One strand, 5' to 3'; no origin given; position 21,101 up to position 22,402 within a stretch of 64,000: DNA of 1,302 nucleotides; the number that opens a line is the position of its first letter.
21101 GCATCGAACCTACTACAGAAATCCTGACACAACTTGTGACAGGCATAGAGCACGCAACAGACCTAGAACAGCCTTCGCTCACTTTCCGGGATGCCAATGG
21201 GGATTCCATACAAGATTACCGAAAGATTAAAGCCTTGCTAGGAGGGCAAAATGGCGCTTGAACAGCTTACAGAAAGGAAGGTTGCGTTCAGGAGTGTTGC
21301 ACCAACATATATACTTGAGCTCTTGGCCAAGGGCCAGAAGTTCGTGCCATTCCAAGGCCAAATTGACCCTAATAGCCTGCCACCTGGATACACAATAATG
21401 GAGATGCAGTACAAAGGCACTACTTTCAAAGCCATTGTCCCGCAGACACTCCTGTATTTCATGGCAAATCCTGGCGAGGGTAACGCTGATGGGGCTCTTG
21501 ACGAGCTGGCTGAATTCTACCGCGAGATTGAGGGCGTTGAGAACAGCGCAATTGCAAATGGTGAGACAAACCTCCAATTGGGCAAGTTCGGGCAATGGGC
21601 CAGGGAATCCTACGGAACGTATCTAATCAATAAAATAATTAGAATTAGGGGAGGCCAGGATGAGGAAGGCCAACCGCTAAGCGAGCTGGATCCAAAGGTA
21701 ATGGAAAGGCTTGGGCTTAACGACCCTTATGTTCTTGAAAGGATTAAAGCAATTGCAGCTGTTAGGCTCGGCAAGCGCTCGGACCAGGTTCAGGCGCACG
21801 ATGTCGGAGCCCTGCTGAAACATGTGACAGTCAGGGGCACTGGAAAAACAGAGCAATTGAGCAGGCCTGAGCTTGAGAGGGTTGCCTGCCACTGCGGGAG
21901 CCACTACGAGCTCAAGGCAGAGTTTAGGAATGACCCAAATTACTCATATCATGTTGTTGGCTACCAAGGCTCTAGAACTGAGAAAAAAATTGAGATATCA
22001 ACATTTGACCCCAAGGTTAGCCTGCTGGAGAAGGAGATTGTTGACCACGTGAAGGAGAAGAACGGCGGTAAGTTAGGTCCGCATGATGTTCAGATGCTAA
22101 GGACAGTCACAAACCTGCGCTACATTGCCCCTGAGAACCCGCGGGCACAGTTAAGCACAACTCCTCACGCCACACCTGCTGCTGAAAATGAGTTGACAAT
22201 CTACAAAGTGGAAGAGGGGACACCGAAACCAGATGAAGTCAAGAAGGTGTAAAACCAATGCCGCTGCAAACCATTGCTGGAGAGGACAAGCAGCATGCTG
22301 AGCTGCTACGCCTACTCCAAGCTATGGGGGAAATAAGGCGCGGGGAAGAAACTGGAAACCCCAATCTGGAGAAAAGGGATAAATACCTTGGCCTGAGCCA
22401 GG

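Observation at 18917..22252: Radical SAM (twitch/SPASM-like) + tandem AAA+ ATPase + hypothetical protein head the paralogue operon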

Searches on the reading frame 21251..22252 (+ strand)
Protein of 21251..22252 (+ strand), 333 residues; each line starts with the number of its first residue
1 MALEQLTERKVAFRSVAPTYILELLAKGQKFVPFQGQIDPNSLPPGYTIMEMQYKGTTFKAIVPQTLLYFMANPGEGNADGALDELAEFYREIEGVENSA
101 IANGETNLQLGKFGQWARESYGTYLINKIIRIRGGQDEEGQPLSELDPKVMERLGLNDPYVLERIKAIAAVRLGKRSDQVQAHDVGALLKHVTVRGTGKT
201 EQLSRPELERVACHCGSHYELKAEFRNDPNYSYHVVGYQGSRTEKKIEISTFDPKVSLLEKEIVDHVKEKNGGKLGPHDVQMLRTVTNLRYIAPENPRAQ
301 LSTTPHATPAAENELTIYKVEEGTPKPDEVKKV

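Call 5: search_protein_families(library=pfam, proteins=[window:21251-22252:+], max_evalue=0.1)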
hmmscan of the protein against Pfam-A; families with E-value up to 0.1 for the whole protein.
window:21251-22252:+ (333 aa): 0 families

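Call 6: search_protein_families(library=ncbifam, proteins=[window:21251-22252:+], max_evalue=0.1)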
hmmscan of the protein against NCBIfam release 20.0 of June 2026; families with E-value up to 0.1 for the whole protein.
window:21251-22252:+ (333 aa): 0 families

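Call 7: search_protein_families(library=padloc, proteins=[window:21251-22252:+], max_evalue=0.01)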
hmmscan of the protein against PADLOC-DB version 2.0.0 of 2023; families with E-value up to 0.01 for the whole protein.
window:21251-22252:+ (333 aa): 0 families

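Call 18: find_homologous_proteins(query=window:21251-22252:+)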
Query window:21251-22252:+ (333 aa): 41 proteins with E <= 0.001 among 3933 candidates.
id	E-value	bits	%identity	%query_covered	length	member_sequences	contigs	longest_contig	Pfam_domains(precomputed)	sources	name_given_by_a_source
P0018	2.0e-204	696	92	100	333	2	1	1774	-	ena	-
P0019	3.2e-93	331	49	89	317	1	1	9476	-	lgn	-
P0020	9.3e-86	306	47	92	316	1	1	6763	-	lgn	-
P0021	3.0e-79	285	46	92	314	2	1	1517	-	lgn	-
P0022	1.1e-77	280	44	92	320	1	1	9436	-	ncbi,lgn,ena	-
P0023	5.5e-77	277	44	92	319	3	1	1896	-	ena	-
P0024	3.6e-74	268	44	91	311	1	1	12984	-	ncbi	-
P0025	7.8e-74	267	44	92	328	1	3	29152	-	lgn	-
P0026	1.9e-73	266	44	94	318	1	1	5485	-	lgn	-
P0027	2.3e-72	262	42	92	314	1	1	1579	-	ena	-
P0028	1.5e-71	259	41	95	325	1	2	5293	-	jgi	jgi:hypothetical protein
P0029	2.1e-71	259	42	92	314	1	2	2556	-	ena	-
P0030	6.6e-71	257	43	86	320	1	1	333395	-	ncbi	-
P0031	2.1e-70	256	42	92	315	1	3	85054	-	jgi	jgi:hypothetical protein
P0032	5.4e-70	254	41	91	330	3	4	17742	-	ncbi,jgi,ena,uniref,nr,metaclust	ncbi:MAG: hypothetical protein A2904_02505 [Candidatus Staskawiczbacteria bacterium RIFCSPLOWO2_01_F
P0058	1.3e-38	151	33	89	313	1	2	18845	-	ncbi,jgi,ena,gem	-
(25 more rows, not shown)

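Call 19: find_encoding_contigs(protein=P0030, flank=10000, max_places=2)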
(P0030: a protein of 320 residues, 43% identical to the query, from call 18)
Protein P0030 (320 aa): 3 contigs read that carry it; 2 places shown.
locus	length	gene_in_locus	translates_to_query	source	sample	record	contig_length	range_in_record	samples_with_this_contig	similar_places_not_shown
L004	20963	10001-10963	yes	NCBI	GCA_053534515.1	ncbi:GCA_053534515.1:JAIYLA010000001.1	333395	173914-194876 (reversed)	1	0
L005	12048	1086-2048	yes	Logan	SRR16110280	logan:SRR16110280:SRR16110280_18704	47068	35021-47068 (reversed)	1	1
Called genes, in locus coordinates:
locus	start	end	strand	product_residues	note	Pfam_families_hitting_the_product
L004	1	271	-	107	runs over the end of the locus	PF08069:Ribosomal_S13_N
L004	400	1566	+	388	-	PF00494:SQS_PSY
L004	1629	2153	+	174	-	-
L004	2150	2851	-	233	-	PF01978:TrmB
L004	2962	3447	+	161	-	-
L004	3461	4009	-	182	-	-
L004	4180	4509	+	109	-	-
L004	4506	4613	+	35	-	-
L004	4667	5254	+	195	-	PF01015:Ribosomal_S3Ae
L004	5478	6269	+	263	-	PF04055:Radical_SAM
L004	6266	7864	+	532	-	PF05496:RuvB_N (faint), PF13191:AAA_16 (faint), PF20720:nSTAND3 (faint), PF00004:AAA, PF00910:RNA_helicase (faint), PF07728:AAA_5 (faint), PF17862:AAA_lid_3 (weak), PF00004:AAA, +2 more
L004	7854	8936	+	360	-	-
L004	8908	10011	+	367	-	-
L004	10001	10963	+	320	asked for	-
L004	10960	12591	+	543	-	-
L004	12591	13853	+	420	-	-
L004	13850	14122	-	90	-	-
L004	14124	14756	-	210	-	PF01163:RIO1, PF00069:Pkinase (weak), PF07714:PK_Tyr_Ser-Thr (weak), PF03109:ABC1 (weak)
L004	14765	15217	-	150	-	PF15956:DUF4760 (weak)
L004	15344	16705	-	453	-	PF02881:SRP54_N, PF00448:SRP54, PF13401:AAA_22 (weak), PF01656:CbiA (weak), PF02978:SRP_SPB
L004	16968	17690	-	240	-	PF02535:Zip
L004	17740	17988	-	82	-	-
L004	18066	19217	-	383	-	PF02881:SRP54_N (weak), PF00448:SRP54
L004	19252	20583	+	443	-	PF01676:Metalloenzyme, PF10143:PhosphMutase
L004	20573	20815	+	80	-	PF07866:DUF1653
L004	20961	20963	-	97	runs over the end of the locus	-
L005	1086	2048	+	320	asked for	-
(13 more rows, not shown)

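Call 20: find_encoding_contigs(protein=P0032, flank=10000, max_places=2)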
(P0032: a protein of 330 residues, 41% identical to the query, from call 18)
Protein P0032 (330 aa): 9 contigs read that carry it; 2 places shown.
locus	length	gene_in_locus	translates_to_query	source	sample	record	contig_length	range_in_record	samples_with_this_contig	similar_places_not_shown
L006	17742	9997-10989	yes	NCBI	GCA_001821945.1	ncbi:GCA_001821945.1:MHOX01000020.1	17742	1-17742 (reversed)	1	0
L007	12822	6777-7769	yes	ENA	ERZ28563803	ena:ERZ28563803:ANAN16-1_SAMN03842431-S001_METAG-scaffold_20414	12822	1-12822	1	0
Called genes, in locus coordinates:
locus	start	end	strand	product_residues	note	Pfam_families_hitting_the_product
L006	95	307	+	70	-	-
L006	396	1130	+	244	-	PF09962:DUF2196, PF04326:SLFN_AlbA_2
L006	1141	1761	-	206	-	-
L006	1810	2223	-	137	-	-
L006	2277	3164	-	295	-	PF01784:DUF34_NIF3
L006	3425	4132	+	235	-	PF00106:adh_short, PF13561:adh_short_C2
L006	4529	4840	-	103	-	PF00293:NUDIX, PF14815:NUDIX_4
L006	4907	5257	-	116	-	-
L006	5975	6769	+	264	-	PF04055:Radical_SAM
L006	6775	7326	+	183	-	-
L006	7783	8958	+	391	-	PF00004:AAA (weak), PF17862:AAA_lid_3, PF00004:AAA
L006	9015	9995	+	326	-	-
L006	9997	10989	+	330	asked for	-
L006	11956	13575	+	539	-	-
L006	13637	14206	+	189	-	-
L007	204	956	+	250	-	PF00106:adh_short, PF13561:adh_short_C2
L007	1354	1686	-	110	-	PF00293:NUDIX, PF14815:NUDIX_4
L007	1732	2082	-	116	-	-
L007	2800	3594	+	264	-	PF04055:Radical_SAM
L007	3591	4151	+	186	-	-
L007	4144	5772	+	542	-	PF03215:Rad17 (faint), PF05496:RuvB_N (faint), PF05673:DUF815 (faint), PF13191:AAA_16 (faint), PF00004:AAA, PF00910:RNA_helicase (faint), PF17862:AAA_lid_3, PF00004:AAA, +5 more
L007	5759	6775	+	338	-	-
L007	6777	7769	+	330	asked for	-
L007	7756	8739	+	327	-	-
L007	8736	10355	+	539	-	-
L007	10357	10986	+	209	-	-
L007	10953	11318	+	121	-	-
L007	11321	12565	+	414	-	-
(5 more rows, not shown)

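Call 21: find_encoding_contigs(protein=P0058, flank=10000, max_places=2)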
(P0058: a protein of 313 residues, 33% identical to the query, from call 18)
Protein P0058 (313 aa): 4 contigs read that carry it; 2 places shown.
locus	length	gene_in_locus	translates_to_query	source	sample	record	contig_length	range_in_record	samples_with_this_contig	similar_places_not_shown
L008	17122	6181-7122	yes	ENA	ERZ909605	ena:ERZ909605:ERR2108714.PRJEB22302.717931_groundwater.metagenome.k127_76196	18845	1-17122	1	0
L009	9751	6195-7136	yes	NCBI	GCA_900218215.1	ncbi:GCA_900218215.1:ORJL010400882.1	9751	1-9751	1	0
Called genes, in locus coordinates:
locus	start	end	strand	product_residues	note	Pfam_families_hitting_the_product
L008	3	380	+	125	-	?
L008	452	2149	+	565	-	-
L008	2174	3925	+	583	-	-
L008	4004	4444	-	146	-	-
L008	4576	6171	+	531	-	PF06068:TIP49 (faint), PF01695:IstB_IS21 (faint), PF05673:DUF815 (faint), PF25199:nSTAND_NTPase5 (faint), PF13191:AAA_16 (faint), PF00004:AAA, PF17862:AAA_lid_3, PF00004:AAA, +4 more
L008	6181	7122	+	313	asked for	-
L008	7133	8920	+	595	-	-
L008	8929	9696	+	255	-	PF04055:Radical_SAM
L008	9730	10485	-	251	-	-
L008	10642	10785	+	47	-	-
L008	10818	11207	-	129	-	PF03692:CxxCxxCC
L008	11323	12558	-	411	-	-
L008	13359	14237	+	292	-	PF00265:TK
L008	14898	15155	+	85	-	-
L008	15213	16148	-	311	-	-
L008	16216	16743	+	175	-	-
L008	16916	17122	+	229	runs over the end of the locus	-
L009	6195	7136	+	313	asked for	-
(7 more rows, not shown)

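Call 27: search_solved_structures(query=A3, max_evalue=10)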
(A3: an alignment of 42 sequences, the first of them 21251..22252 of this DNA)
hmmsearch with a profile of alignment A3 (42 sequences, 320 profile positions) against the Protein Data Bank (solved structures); distinct sequences matched with E-value up to 10: 0.

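Call 33: predict_structure(alignment_id=A3)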
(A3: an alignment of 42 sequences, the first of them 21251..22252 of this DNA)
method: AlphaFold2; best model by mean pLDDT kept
length: 333 residues; sequences in the alignment: 42
mean_pLDDT: 77.0   pTM: 0.66
mean pLDDT of the five models: 77.0, 76.8, 76.7, 76.3, 75.5
residues with pLDDT >= 90: 29; 70-90: 216; 50-70: 64; < 50: 24
segments of 3 or more residues with pLDDT < 50: 1-13, 191-193, 307-312
pLDDT, mean of each block of 10 residues (from residue 1): 42 63 84 85 87 79 90 87 88 69 56 81 91 77 83 87 87 75 58 61 89 83 84 86 73 72 86 80 91 89 63 65 56 54
secondary structure, 60 per line:
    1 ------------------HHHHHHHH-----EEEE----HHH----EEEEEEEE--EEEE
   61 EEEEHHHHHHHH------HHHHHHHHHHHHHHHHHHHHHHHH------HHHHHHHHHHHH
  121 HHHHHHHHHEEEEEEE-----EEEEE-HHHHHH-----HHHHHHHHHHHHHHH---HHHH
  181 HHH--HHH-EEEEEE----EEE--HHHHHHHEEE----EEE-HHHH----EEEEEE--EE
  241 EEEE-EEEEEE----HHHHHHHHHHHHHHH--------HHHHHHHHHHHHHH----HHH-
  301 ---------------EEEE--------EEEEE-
elements in order: H19-26 E32-35 E47-54 E57-64 H65-72 H79-102 H109-129 E130-136 E142-146 H148-153 H159-173 H177-183 E190-195 E200-202 H205-211 E212-214 E219-221 H223-226 E231-236 E239-244 E246-251 H256-270 H279-292 E316-319 E328-332

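Call 43: find_related_loci(query=A3, collection=genome_contigs, flank=10000)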
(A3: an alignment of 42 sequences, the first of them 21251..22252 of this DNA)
Query A3 (333 aa) in genome_contigs; peptide patterns used: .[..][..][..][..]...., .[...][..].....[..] (x = any residue, [..] = any of these).
38 stretches matched a pattern; 16 encode a relative of the query (tblastn E <= 1e-3); 16 distinct loci.
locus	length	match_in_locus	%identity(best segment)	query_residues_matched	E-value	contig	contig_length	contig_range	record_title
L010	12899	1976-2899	46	1-305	2e-87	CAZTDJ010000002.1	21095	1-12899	MAG TPA_asm: Candidatus Woesearchaeota archaeon isolate binchicken_co125_1099 genome assembly, contig: NODE_5017_length_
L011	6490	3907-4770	44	28-305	2e-76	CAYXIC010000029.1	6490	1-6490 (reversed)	MAG TPA_asm: Candidatus Woesearchaeota archaeon isolate binchicken_co110_96 genome assembly, contig: NODE_26292_length_6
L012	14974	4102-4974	42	21-305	9e-76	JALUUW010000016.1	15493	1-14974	MAG: Candidatus Pacearchaeota archaeon isolate 128-326_metabat1_scaf2bin.051 128-326_scaffold_1667_c1, whole genome shot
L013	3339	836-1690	41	8-305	2e-74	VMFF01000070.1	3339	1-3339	MAG: Candidatus Doudnabacteria bacterium Gr01-1014_77 G01um101477_scaffold_14009, whole genome shotgun sequence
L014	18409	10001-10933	38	1-305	3e-73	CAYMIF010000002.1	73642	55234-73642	MAG TPA_asm: uncultured Methanosarcinales archaeon isolate SRP141376_co4_74 genome assembly, contig: NODE_616_length_736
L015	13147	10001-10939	39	1-307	1e-70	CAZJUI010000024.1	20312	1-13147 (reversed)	MAG TPA_asm: Candidatus Woesearchaeota archaeon isolate binchicken_co38_527 genome assembly, contig: NODE_5534_length_20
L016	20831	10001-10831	39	8-305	1e-69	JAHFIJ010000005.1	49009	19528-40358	MAG: Candidatus Woesearchaeota archaeon isolate nzgw36 NODE_410_length_49010_cov_4.235574, whole genome shotgun sequence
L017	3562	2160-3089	39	1-305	2e-69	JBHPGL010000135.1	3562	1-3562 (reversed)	Nanoarchaeota archaeon isolate SAG AM-311-M09 NODE_135_length_3562_cov_20.311377, whole genome shotgun sequence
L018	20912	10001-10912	39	1-305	7e-64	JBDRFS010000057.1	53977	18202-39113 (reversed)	MAG: Candidatus Woesearchaeota archaeon isolate MEGAHIT-group-1.384 k141_3940601, whole genome shotgun sequence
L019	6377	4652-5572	38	1-305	6e-63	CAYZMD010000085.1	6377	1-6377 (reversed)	MAG TPA_asm: uncultured Methanosarcinales archaeon isolate binchicken_co181_12 genome assembly, contig: NODE_26890_lengt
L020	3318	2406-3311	38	1-305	6e-63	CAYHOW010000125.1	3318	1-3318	MAG TPA_asm: Candidatus Woesearchaeota archaeon isolate ERP119705_co14_579 genome assembly, contig: NODE_66342_length_33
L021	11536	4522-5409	37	8-305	4e-60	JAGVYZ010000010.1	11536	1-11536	Candidatus Woesearchaeota archaeon isolate RIFOXYB1_FULL_29_12 rifoxyb1_full_scaffold_2676, whole genome shotgun sequenc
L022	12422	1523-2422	37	8-307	1e-55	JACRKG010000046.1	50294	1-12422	MAG: Candidatus Woesearchaeota archaeon isolate NC_groundwater_1849_Pr3_B-0.1um_32_19 SR-2_scaffold_141_3995771, whole g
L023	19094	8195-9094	33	4-307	3e-46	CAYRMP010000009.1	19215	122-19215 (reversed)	MAG TPA_asm: uncultured Methanosarcinales archaeon isolate binchicken_co38_613 genome assembly, contig: NODE_5989_length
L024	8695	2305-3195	33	3-307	2e-43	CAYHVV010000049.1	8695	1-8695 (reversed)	MAG TPA_asm: uncultured Methanosarcinales archaeon isolate ERP119705_co15_611 genome assembly, contig: NODE_9864_length_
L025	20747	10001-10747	30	28-295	1e-34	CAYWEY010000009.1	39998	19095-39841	MAG TPA_asm: Candidatus Woesearchaeota archaeon isolate SRP141376_co2_347 genome assembly, contig: NODE_2273_length_3999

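Call 57: search_protein_families(library=phrogs, proteins=[window:21251-22252:+, L004:7854-8936:+, L004:12591-13853:+, L007:3591-4151:+, L008:452-2149:+, L008:2165-3925:+], max_evalue=0.01)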
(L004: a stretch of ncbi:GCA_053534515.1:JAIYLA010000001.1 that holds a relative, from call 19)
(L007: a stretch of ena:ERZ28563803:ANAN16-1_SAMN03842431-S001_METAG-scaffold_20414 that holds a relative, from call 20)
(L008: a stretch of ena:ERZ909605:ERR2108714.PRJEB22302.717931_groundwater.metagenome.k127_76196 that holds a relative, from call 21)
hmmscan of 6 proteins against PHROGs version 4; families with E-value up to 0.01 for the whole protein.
window:21251-22252:+ (333 aa): 0 families

L004:7854-8936:+ (360 aa): 0 families

L004:12591-13853:+ (420 aa): 0 families

L007:3591-4151:+ (186 aa): 0 families

L008:452-2149:+ (565 aa): 0 families

L008:2165-3925:+ (586 aa): 0 families

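Call 58: search_protein_families(library=pfam, proteins=[L004:7854-8936:+, L004:8908-10011:+, L004:12591-13853:+, L007:3591-4151:+, L008:452-2149:+, L008:2165-3925:+, L008:7133-8920:+, L016:12455-13774:+], max_evalue=0.05)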
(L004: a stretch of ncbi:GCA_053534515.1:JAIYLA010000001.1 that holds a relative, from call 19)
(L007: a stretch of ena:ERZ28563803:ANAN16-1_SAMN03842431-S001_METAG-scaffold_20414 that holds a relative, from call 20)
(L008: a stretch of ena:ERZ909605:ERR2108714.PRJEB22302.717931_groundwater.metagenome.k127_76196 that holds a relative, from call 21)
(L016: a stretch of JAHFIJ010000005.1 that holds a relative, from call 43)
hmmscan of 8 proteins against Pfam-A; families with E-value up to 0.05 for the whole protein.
L004:7854-8936:+ (360 aa): 0 families

L004:8908-10011:+ (367 aa): 0 families

L004:12591-13853:+ (420 aa): 2 families
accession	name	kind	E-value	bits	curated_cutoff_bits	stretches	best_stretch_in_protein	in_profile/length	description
PF24420.1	DUF7551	-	0.049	14.1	52.6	0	351-402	15-67/187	Domain of unknown function (DUF7551)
PF05619.16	DUF787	-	0.049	13.3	25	0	356-411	189-242/369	Borrelia burgdorferi protein of unknown function (DUF787)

L007:3591-4151:+ (186 aa): 0 families

L008:452-2149:+ (565 aa): 1 family
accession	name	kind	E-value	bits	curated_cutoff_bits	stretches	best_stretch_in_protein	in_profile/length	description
PF23528.1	Microp_apicomplexa_15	-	0.026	15.1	27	0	310-347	12-47/69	Apicomplexa microprotein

L008:2165-3925:+ (586 aa): 0 families

L008:7133-8920:+ (595 aa): 0 families

L016:12455-13774:+ (439 aa): 0 families

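Call 67: search_protein_families(library=pfam, alignment_id=A3, max_evalue=1)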
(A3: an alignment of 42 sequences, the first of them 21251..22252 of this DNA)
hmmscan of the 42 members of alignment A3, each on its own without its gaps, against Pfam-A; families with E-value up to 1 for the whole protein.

A. member 1, window:21251-22252:+ (333 aa): 0 families

B. families by the number of members that match (of 42 scanned): 31 families (the first 25 are shown)
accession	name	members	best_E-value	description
PF16127.10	DUF4839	7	0.093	Domain of unknown function (DUF4839)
PF24319.2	DUF7491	3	0.046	Coiled-coil region of unknown function (DUF7491)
PF06810.17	Phage_scaffold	2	0.1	Phage capsid assembly scaffolding protein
PF08663.15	HalX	2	0.17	HalX domain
PF12943.12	DUF3839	1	0.0046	Protein of unknown function (DUF3839)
PF24580.1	DUF7607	1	0.0089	Domain of unknown function (DUF7607)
PF22192.2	GtgE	1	0.017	GtgE peptidase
PF05324.18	Sperm_Ag_HE2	1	0.028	Sperm antigen HE2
PF22022.2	Phage_int_M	1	0.032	Phage integrase central domain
PF14238.11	DUF4340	1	0.034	Domain of unknown function (DUF4340)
PF07352.17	Phage_Mu_Gam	1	0.035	Bacteriophage Mu Gam like protein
PF09128.16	RGS-like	1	0.041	Regulator of G protein signalling-like domain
PF24835.1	DUF7717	1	0.05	Family of unknown function (DUF7717)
PF06260.17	DUF1024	1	0.053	Protein of unknown function (DUF1024)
PF23847.1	DUF7211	1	0.071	Family of unknown function (DUF7211)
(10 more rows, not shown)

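Call 74: find_related_loci(query=A3, collection=viral_contigs, flank=10000)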
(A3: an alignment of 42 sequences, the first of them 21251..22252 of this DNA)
Query A3 (333 aa) in viral_contigs; peptide patterns used: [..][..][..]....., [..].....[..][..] (x = any residue, [..] = any of these).
3 stretches matched a pattern, but none encodes a relative of the query by tblastn (E <= 1e-3).

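Call 87: search_protein_families(library=pfam, proteins=[L023:9090-9914:+, L023:9917-10732:+, L023:12132-12938:+, L025:4899-6653:+, L025:6650-7582:+, L018:5672-7534:+], max_evalue=0.1)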
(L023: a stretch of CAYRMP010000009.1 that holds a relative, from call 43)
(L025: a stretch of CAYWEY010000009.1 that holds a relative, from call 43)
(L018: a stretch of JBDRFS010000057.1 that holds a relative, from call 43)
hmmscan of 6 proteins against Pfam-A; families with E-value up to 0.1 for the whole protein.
L023:9090-9914:+ (274 aa): 0 families

L023:9917-10732:+ (271 aa): 0 families

L023:12132-12938:+ (268 aa): 0 families

L025:4899-6653:+ (584 aa): 0 families

L025:6650-7582:+ (310 aa): 2 families
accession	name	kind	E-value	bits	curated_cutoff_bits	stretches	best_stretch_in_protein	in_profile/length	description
PF00797.23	Acetyltransf_2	-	0.0039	17.5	22.8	1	63-117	49-102/240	N-acetyltransferase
PF02893.26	GRAM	-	0.016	15.5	23.6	1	116-171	53-107/112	GRAM domain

L018:5672-7534:+ (620 aa): 22 families
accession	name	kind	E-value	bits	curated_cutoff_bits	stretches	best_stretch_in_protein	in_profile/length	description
PF05362.19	Lon_C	-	1.3e-31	110.2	21.1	1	423-608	19-204/205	Lon protease (S16) C-terminal proteolytic domain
PF01078.27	Mg_chelatase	-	1.7e-13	50.9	20.3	2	17-64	3-50/207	Magnesium chelatase, subunit ChlI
PF00158.32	Sigma54_activat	-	9.2e-13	48.6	20.2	2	221-266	86-130/168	Sigma-54 interaction domain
PF07728.20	AAA_5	-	1.4e-11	45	22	2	229-302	66-138/139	AAA domain (dynein-related subfamily)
PF20436.4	LonB_AAA-LID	-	2.3e-10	40.8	22.4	1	342-399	1-58/65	Archaeal LonB, AAA+ ATPase LID domain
PF13541.12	ChlI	-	9.2e-07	29.2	27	1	468-577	14-121/121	Subunit ChlI of Mg-chelatase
PF00004.35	AAA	-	1e-06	29.7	21.2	1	227-303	55-123/131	ATPase family associated with various cellular activities (AAA)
PF00493.29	MCM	-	1.3e-06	28.2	23.3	1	12-52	33-73/224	MCM P-loop domain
PF13654.12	AAA_32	-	1.9e-06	28.4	21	1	184-291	2-111/133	LonB-like, AAA domain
PF14532.12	Sigma54_activ_2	-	6.1e-06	27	25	1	225-256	65-96/138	Sigma-54 interaction domain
PF20030.5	bpMoxR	-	2.2e-05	24.1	27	1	11-60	6-55/205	MoxR domain in the MoxR-vWA-beta-propeller ternary systems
PF13401.12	AAA_22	-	0.0003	21.6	27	1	35-76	4-33/130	AAA domain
PF13191.12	AAA_16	-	0.00047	21.1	32.6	1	23-78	6-63/167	AAA ATPase domain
PF05496.18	RuvB_N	-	0.0006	20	27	0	15-57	5-54/159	Holliday junction DNA helicase RuvB P-loop domain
PF06068.19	TIP49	-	0.0026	17.4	23.8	1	12-61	19-75/347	TIP49 P-loop domain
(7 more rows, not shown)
